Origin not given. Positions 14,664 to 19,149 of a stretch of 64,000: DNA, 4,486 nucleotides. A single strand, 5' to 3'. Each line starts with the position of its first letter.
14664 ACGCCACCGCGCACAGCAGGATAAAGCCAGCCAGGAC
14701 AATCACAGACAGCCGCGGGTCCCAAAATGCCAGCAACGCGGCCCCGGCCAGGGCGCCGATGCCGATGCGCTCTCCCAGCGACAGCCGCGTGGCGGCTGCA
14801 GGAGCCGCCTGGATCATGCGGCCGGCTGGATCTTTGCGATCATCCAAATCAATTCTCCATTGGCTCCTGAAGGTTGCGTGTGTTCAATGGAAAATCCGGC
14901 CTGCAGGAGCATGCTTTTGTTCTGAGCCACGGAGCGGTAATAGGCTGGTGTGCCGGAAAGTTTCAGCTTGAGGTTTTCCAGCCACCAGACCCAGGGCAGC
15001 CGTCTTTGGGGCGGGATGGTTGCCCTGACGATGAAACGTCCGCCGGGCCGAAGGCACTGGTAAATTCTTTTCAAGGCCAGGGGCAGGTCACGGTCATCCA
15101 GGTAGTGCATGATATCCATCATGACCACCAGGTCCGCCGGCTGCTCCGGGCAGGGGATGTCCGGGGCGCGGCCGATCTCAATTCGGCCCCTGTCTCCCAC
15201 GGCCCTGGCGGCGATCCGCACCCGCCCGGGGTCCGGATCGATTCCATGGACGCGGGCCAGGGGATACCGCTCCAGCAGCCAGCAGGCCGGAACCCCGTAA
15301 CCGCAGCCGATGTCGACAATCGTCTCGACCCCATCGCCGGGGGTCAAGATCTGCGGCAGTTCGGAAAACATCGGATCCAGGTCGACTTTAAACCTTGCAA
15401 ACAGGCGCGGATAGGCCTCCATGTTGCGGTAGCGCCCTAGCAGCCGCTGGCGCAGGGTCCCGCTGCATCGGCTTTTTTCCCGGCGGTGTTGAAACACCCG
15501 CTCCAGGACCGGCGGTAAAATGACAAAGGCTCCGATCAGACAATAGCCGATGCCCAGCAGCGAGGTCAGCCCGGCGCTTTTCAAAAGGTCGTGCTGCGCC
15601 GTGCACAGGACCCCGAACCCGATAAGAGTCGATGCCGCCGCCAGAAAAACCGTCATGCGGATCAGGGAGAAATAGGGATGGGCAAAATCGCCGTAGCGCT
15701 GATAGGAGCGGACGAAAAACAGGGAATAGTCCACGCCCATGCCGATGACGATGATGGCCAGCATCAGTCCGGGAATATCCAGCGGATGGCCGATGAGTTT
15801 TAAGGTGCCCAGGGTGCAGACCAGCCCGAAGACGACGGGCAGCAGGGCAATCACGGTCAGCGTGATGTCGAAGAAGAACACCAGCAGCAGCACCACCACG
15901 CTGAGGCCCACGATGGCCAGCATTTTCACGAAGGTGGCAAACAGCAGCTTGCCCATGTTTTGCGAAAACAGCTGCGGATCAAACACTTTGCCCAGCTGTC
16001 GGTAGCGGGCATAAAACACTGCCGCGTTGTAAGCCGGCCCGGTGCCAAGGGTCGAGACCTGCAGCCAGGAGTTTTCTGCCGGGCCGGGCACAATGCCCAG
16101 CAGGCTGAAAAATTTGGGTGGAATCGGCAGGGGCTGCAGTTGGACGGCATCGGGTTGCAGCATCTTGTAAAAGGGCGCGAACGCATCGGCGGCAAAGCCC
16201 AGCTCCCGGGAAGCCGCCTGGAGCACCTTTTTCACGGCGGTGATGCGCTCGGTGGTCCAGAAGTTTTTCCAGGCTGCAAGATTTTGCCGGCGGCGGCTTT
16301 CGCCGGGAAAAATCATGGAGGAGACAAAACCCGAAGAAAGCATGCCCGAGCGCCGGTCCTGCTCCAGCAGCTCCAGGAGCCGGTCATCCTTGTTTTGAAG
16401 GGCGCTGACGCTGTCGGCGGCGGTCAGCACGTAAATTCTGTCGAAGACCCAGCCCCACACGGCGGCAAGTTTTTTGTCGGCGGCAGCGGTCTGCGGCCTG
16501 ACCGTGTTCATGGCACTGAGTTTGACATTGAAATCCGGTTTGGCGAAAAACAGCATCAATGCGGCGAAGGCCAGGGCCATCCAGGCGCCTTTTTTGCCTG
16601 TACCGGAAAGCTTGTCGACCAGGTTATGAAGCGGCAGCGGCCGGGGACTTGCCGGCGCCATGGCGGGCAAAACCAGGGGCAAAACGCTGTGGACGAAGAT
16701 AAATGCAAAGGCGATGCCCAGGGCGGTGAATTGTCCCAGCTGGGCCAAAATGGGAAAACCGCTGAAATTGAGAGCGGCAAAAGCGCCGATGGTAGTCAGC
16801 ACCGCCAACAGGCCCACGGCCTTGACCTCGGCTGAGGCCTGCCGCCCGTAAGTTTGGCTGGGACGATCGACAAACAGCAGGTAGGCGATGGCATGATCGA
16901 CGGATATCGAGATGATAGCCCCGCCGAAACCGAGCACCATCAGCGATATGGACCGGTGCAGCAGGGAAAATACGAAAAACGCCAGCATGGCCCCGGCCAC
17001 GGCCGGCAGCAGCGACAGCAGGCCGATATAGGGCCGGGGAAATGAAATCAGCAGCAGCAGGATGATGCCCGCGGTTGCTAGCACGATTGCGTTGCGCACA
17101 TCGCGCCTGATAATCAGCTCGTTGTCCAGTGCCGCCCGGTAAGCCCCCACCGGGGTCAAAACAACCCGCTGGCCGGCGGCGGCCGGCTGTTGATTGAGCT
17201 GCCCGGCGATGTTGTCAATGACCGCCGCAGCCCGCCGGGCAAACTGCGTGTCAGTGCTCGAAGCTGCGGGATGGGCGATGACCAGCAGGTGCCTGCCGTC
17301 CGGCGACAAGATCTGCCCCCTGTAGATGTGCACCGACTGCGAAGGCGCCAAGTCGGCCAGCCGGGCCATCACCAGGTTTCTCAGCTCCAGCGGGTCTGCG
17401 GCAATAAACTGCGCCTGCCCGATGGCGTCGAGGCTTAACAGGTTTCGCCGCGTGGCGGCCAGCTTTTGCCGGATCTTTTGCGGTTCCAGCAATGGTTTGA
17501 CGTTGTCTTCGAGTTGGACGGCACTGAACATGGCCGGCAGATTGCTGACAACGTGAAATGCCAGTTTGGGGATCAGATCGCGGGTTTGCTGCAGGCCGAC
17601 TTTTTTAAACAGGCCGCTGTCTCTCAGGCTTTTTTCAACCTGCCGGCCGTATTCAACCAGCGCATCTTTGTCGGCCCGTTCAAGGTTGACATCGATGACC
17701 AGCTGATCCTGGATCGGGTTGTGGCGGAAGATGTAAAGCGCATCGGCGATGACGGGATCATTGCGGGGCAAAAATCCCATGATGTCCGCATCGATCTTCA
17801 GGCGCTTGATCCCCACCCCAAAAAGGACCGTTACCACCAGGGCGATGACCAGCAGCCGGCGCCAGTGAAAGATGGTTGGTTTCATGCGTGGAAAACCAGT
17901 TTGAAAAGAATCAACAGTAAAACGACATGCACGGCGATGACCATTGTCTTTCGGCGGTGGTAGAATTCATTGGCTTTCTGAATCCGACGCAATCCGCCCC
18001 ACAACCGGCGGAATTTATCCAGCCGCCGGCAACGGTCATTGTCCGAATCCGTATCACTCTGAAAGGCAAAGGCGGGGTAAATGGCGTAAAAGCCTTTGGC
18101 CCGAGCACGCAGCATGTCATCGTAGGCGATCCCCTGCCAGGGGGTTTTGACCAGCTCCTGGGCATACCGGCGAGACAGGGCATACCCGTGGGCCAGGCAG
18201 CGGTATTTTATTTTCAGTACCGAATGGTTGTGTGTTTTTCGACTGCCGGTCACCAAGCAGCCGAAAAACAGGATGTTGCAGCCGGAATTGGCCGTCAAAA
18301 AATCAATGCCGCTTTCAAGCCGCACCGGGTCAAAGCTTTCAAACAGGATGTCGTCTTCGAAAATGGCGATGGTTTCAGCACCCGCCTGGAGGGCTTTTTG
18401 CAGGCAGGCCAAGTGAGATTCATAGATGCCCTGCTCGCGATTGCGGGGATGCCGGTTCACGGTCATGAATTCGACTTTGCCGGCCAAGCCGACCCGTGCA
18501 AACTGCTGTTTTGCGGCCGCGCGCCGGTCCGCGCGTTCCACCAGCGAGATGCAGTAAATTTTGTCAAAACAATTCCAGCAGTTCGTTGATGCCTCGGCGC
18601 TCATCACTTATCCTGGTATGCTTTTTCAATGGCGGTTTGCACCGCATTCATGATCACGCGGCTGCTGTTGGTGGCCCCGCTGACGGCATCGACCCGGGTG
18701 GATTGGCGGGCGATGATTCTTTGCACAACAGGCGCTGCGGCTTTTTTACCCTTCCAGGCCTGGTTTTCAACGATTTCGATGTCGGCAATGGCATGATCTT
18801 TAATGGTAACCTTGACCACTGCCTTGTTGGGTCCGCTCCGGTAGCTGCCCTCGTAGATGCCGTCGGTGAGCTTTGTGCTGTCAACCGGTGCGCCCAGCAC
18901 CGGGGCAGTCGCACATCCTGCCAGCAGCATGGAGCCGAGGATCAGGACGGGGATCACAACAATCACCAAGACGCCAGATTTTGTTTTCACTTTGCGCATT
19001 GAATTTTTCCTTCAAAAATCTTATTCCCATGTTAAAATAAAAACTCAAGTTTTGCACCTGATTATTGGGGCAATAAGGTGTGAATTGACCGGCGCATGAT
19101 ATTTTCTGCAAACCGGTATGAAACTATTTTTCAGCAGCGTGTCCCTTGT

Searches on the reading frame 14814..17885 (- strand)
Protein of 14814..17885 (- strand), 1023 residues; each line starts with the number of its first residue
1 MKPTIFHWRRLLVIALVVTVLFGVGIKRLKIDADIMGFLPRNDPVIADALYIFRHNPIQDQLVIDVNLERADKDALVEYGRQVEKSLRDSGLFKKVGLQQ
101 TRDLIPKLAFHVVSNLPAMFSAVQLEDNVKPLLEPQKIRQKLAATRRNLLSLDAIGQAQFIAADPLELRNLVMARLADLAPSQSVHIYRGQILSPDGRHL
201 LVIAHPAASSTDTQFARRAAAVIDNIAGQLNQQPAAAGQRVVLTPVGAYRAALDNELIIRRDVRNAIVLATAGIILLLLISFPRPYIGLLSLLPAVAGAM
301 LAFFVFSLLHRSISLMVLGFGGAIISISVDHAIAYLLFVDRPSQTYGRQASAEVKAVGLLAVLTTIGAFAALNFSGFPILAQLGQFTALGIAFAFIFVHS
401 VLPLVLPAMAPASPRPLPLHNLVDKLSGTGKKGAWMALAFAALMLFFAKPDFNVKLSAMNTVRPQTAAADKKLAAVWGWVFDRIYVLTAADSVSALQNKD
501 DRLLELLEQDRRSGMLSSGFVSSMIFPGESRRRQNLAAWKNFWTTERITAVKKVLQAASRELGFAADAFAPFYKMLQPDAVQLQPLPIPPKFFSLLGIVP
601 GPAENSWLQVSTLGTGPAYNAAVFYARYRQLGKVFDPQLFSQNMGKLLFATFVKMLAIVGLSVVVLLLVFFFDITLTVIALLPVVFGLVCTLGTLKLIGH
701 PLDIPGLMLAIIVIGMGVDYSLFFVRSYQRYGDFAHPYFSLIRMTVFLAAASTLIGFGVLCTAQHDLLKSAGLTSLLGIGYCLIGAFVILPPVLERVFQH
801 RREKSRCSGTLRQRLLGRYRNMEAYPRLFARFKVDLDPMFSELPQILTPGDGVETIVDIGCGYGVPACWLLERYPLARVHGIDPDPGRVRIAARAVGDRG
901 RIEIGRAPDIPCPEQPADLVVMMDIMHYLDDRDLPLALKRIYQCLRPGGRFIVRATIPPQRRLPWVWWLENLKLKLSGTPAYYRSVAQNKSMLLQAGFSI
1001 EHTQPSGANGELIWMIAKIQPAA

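Call 5: search_protein_families(library=pfam, proteins=[window:14814-17885:-], max_evalue=0.01)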
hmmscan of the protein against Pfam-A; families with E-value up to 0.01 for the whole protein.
window:14814-17885:- (1023 aa): 9 families
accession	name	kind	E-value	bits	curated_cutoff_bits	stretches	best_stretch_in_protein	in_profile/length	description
PF13649.12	Methyltransf_25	-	4.1e-17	63.1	27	1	856-949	1-97/97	Methyltransferase domain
PF08241.18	Methyltransf_11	-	8e-16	58.9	21.2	1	857-953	1-95/95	Methyltransferase domain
PF08242.18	Methyltransf_12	-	5.7e-14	53.1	30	1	857-951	1-98/98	Methyltransferase domain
PF13489.12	Methyltransf_23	-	5.1e-12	46.3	27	1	841-1001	11-162/164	Methyltransferase domain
PF03176.21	MMPL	-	1.5e-10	41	20.5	2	173-410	64-303/333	MMPL family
PF00891.24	Methyltransf_2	-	2.6e-07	30.6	22.3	1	852-961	62-173/210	O-methyltransferase domain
PF13847.12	Methyltransf_31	-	1.6e-06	28.3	27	1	854-954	5-110/145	Methyltransferase domain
PF05175.20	MTS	-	0.00083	19.5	23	1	854-895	33-74/170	Methyltransferase small domain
PF11899.13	DUF3419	-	0.0011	18.7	28.2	1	915-956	294-335/385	Protein of unknown function (DUF3419)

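Call 23: search_protein_families(library=ncbifam, proteins=[window:14814-17885:-], max_evalue=0.001)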
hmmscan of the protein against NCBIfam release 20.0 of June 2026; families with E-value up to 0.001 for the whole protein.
window:14814-17885:- (1023 aa): 12 families
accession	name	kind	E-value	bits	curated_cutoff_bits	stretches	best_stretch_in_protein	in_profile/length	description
TIGR00921.1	2A067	subfamily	7.2e-28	97.1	351.9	2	648-808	190-356/733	hydrophobe/amphiphile efflux-3 (HAE3) family transporter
TIGR03480.1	HpnN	hypoth_equivalog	4.4e-16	58.1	751.85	1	644-795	706-857/862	hopanoid biosynthesis associated RND transporter like protein HpnN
TIGR00833.1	actII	subfamily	5.3e-14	51.5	874.7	1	654-794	177-329/910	MMPL family RND transporter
NF045600.2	BstA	equivalog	6.8e-10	37.5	1400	1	659-802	759-901/903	sterol transporter cytoplasmic membrane protein BstA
NF043040.1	corrin_prot_MT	hypoth_equivalog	1.5e-08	34.4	180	1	854-1007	43-205/216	corrinoid protein-associated methyltransferase CpaM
NF045667.1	MTase_DVU1556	equivalog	2.9e-08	33.4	155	1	854-955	24-121/213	DVU_1556 family methyltransferase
NF002463.0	PRK01683.1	equivalog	4e-06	26.6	297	1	851-953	30-128/258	trans-aconitate 2-methyltransferase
NF010703.0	PRK14103.1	equivalog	5.2e-05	22.8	320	1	854-951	31-122/256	trans-aconitate 2-methyltransferase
NF047649.1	MTase_UXPK_star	exception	7.8e-05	21.8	460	1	848-954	76-182/283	methyltransferase/UXPK-star double selenoprotein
NF052374.1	HopndTporHpnN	equivalog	9.7e-05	20.6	1100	1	645-794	707-853/858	hopanoid transporter HpnN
NF009583.0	PRK13024.1-3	subfamily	0.0004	18.5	721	1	656-804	284-438/755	protein translocase subunit SecDF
NF041537.1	ArsM_AhpD_UU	exception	0.00043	19.2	510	1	853-954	77-181/345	arsenite methyltransferase/AhpD domain selenoprotein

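Call 39: find_related_loci(query=window:14814-17885:-, collection=metagenome_contigs, flank=10000)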
Query window:14814-17885:- (1023 aa) in metagenome_contigs; peptide patterns used: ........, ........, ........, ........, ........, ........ (x = any residue, [..] = any of these).
282 stretches matched a pattern; 22 encode a relative of the query (tblastn E <= 1e-3); 22 distinct loci.
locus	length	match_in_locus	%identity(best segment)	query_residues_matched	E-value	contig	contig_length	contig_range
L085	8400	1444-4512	84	1-1023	0e+0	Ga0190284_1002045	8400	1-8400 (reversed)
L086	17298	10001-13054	60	1-1018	0e+0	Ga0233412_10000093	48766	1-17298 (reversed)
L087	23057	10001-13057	59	1-1019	0e+0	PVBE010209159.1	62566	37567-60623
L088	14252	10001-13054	57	1-1018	0e+0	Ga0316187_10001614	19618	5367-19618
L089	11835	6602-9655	57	1-1018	0e+0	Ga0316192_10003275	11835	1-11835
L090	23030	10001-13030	60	7-1016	0e+0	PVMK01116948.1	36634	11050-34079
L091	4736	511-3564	57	1-1018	0e+0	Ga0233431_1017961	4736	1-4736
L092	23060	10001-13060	56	1-1020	0e+0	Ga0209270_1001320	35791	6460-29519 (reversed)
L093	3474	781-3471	61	1-897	0e+0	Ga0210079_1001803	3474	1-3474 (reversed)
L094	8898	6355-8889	62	1-845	0e+0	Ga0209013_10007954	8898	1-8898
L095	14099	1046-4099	50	1-1018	0e+0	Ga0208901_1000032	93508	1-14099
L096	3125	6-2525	59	179-1018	0e+0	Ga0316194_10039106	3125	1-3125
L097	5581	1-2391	59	220-1016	0e+0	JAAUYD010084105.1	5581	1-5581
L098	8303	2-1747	62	267-1018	0e+0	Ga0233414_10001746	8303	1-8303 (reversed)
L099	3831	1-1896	56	267-1018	0e+0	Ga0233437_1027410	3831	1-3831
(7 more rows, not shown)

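Call 71: search_protein_families(library=pfam, proteins=[L087:13924-15351:+, L092:16842-18488:+, L092:19591-20574:+, L087:18602-19456:-, L087:19694-20503:+, L087:20500-21204:+, L087:21231-22253:+], max_evalue=0.001)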
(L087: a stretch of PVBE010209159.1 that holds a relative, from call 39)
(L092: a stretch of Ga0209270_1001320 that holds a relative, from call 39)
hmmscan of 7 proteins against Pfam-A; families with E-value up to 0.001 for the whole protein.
L087:13924-15351:+ (475 aa): 2 families
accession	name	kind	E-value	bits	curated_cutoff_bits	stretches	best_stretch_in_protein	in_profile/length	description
PF04055.27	Radical_SAM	-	1e-23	84.7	29.5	1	204-365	1-165/166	Radical SAM superfamily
PF02310.24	B12-binding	-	7e-16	58.6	32.1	1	22-139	7-120/121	B12 binding domain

L092:16842-18488:+ (548 aa): 2 families
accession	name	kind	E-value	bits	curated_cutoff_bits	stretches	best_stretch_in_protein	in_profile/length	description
PF00501.34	AMP-binding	-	3.2e-87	293.3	29.9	1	36-410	4-384/384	AMP-binding enzyme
PF13193.12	AMP-binding_C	-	5.2e-16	59.8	24.5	1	460-535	1-76/76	AMP-binding enzyme C-terminal domain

L092:19591-20574:+ (327 aa): 7 families
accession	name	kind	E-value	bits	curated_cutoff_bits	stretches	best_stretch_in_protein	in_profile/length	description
PF10503.15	Esterase_PHB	-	2.6e-11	43.6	23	1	47-176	2-127/219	Esterase PHB depolymerase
PF02230.22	Abhydrolase_2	-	1.3e-06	28.9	23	1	139-226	99-182/217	Phospholipase/Carboxylesterase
PF00561.26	Abhydrolase_1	-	1.7e-06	28.3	25.8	1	140-190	63-112/245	alpha/beta hydrolase fold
PF20434.5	BD-FAE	-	9.4e-06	25.7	26.8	0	138-167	81-110/215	BD-FAE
PF00326.27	Peptidase_S9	-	1e-05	25.6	22.6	1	91-175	13-93/213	Prolyl oligopeptidase family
PF01738.24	DLH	-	0.00014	22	21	1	134-215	85-158/217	Dienelactone hydrolase family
PF12146.15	Hydrolase_4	-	0.00087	19.1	27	0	132-185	64-115/239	Serine aminopeptidase, S33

L087:18602-19456:- (284 aa): 2 families
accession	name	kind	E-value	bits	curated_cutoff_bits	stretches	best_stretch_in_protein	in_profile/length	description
PF20143.4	NAD_kinase_C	-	4.4e-37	127.1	23.7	1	138-262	1-124/126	ATP-NAD kinase C-terminal domain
PF01513.26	NAD_kinase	-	5.7e-17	62.7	25.5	1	4-112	1-129/130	ATP-NAD kinase N-terminal domain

L087:19694-20503:+ (269 aa): 6 families
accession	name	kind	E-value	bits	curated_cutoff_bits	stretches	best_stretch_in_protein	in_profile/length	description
PF00005.33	ABC_tran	-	1.2e-31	110.6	25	1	18-175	2-134/137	ABC transporter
PF12399.14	BCA_ABC_TP_C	-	1.7e-10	40.7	25.5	1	227-251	1-25/27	Branched-chain amino acid ATP-binding cassette transporter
PF13476.12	AAA_23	-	2e-05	25.8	27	1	22-55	17-47/201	AAA domain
PF02463.25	SMC_N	-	2.1e-05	24.5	40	0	27-193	24-184/220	RecF/RecN/SMC N terminal domain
PF13304.12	AAA_21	-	5.9e-05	23.7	27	1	29-56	1-45/304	AAA domain, putative AbiEii toxin, Type IV TA system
PF13604.12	AAA_30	-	0.00038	20.7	27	0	27-85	18-69/191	AAA domain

L087:20500-21204:+ (234 aa): 3 families
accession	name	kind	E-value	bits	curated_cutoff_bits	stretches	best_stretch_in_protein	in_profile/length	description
PF00005.33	ABC_tran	-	4.3e-27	95.8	25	1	19-163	1-137/137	ABC transporter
PF09818.15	ABC_ATPase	-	0.00013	21.5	23.2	0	100-219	127-241/283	P-loop domain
PF13304.12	AAA_21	-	0.00022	21.9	27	0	125-189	228-295/304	AAA domain, putative AbiEii toxin, Type IV TA system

L087:21231-22253:+ (340 aa): 1 family
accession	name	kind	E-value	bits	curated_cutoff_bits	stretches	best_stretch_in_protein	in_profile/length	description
PF02653.21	BPD_transp_2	-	3.6e-36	125.1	26.8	1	22-327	5-269/269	Branched-chain amino acid transport system / permease component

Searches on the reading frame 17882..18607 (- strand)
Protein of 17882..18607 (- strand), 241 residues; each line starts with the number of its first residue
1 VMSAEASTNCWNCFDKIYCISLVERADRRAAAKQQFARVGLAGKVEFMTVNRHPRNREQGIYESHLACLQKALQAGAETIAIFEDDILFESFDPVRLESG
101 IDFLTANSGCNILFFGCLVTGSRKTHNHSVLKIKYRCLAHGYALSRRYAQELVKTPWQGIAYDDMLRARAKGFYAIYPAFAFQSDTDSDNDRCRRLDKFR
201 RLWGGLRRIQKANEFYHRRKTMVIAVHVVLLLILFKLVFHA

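Call 5: search_protein_families(library=pfam, proteins=[window:17882-18607:-], max_evalue=0.01)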
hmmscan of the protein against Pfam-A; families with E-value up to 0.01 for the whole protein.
window:17882-18607:- (241 aa): 1 family
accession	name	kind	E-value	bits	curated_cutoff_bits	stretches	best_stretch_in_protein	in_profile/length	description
PF01755.23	Glyco_transf_25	-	6.2e-11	43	24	1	58-164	67-197/199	Glycosyltransferase family 25 (LPS biosynthesis protein)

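Call 23: search_protein_families(library=ncbifam, proteins=[window:17882-18607:-], max_evalue=0.001)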
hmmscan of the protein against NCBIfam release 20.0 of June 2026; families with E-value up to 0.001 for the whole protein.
window:17882-18607:- (241 aa): 0 families

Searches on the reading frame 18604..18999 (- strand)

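Call 5: search_protein_families(library=pfam, proteins=[window:18604-18999:-], max_evalue=0.01)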
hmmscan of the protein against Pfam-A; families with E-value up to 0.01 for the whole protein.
window:18604-18999:- (131 aa): 1 family
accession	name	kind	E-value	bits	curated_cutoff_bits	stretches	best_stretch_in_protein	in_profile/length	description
PF04205.19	FMN_bind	-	3.8e-10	40.7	22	1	61-125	7-77/77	FMN-binding domain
